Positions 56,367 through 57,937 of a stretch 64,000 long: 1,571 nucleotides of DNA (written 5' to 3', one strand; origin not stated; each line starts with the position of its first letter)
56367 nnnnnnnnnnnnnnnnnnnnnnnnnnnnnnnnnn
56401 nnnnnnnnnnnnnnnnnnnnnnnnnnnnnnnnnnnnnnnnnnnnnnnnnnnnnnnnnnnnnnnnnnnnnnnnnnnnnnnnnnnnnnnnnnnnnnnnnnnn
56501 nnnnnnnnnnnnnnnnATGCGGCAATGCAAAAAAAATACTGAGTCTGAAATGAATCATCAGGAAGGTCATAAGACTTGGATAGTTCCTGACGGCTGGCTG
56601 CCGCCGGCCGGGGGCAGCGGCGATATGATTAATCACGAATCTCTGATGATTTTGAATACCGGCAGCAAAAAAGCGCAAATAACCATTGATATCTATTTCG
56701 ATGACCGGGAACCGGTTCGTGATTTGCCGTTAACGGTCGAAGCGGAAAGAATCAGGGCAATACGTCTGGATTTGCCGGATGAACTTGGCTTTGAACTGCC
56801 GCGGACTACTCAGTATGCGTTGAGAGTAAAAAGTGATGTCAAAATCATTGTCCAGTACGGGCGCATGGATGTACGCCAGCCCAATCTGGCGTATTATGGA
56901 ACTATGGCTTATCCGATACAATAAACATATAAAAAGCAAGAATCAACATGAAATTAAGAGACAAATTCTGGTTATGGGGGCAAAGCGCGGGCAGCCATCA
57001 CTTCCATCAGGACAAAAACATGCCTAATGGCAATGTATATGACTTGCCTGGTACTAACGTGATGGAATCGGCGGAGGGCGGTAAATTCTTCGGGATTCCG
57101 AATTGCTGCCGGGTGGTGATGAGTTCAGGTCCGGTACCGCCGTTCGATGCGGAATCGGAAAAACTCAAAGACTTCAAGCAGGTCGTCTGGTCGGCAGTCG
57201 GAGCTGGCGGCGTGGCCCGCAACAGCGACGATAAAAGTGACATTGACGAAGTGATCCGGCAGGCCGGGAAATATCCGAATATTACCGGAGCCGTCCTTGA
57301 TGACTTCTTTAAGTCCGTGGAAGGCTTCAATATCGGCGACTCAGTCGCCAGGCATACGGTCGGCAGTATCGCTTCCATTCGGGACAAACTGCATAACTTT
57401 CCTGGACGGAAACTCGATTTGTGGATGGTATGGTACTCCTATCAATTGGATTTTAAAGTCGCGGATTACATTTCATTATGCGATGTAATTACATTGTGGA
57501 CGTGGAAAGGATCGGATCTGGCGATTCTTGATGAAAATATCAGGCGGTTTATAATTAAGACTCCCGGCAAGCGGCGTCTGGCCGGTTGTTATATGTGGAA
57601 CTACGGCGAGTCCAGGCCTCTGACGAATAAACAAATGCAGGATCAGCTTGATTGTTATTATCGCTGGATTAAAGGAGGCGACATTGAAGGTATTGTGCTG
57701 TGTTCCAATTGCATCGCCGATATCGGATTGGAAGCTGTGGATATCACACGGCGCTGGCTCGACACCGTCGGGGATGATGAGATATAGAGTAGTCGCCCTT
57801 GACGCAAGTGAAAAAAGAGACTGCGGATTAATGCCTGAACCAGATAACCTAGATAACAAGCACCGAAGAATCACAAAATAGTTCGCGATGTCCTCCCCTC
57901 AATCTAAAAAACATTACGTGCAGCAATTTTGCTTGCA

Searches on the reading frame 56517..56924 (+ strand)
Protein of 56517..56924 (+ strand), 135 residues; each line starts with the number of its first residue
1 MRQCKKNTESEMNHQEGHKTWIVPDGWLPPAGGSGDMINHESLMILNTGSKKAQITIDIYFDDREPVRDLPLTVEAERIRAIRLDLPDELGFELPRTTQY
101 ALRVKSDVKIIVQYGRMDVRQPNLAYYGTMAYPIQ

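Call 6: search_protein_families(library=pfam, proteins=[window:56517-56924:+], max_evalue=0.01)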
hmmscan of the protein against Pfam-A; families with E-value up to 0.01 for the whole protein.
window:56517-56924:+ (135 aa): 1 family
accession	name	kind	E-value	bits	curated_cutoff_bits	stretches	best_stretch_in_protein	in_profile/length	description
PF07100.16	ASRT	-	1.6e-36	125.3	25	1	17-133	2-119/119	Anabaena sensory rhodopsin transducer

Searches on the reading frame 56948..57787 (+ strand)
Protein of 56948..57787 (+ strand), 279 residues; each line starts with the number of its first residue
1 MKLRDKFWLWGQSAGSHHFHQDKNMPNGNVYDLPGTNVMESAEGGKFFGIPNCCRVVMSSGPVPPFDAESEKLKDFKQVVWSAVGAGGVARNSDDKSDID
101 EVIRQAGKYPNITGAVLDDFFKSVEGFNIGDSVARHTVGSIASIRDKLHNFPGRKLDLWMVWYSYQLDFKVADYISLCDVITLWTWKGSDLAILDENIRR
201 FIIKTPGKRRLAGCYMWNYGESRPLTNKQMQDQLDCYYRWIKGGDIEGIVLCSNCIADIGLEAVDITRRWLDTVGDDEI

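Call 6: search_protein_families(library=pfam, proteins=[window:56948-57787:+], max_evalue=0.01)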
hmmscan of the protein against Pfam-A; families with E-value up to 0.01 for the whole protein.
window:56948-57787:+ (279 aa): 0 families

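Call 40: find_encoding_contigs(protein=window:56948-57787:+, flank=8000, max_places=10)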
Protein window:56948-57787:+ (279 aa): 2 contigs read that carry it; 1 place shown.
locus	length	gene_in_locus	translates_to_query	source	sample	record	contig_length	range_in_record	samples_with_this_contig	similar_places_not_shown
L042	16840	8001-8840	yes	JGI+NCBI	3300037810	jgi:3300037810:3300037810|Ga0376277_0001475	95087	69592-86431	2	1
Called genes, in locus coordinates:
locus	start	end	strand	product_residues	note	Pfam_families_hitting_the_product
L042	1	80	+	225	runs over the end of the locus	PF10056:DUF2293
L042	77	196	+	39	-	-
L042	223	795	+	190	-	-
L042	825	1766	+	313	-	PF01073:3Beta_HSD, PF01370:Epimerase, PF02719:Polysacc_synt_2 (faint), PF04321:RmlD_sub_bind, PF07993:NAD_binding_4 (faint), PF16363:GDP_Man_Dehyd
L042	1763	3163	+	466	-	PF08245:Mur_ligase_M, PF02875:Mur_ligase_C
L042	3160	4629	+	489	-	PF01225:Mur_ligase, PF08245:Mur_ligase_M, PF02875:Mur_ligase_C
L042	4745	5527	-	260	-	PF12833:HTH_18, PF00165:HTH_AraC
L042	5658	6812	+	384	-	PF01321:Creatinase_N, PF00557:Peptidase_M24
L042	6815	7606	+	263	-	PF04909:Amidohydro_2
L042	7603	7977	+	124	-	PF07100:ASRT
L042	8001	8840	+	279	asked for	-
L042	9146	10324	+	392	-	PF00392:GntR, PF13407:Peripla_BP_4, PF00532:Peripla_BP_1 (faint), PF13377:Peripla_BP_3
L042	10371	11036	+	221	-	PF07963:N_methyl (weak), PF07596:SBP_bac_10 (faint)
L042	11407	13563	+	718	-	-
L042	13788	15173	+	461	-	PF02056:Glyco_hydro_4, PF11975:Glyco_hydro_4C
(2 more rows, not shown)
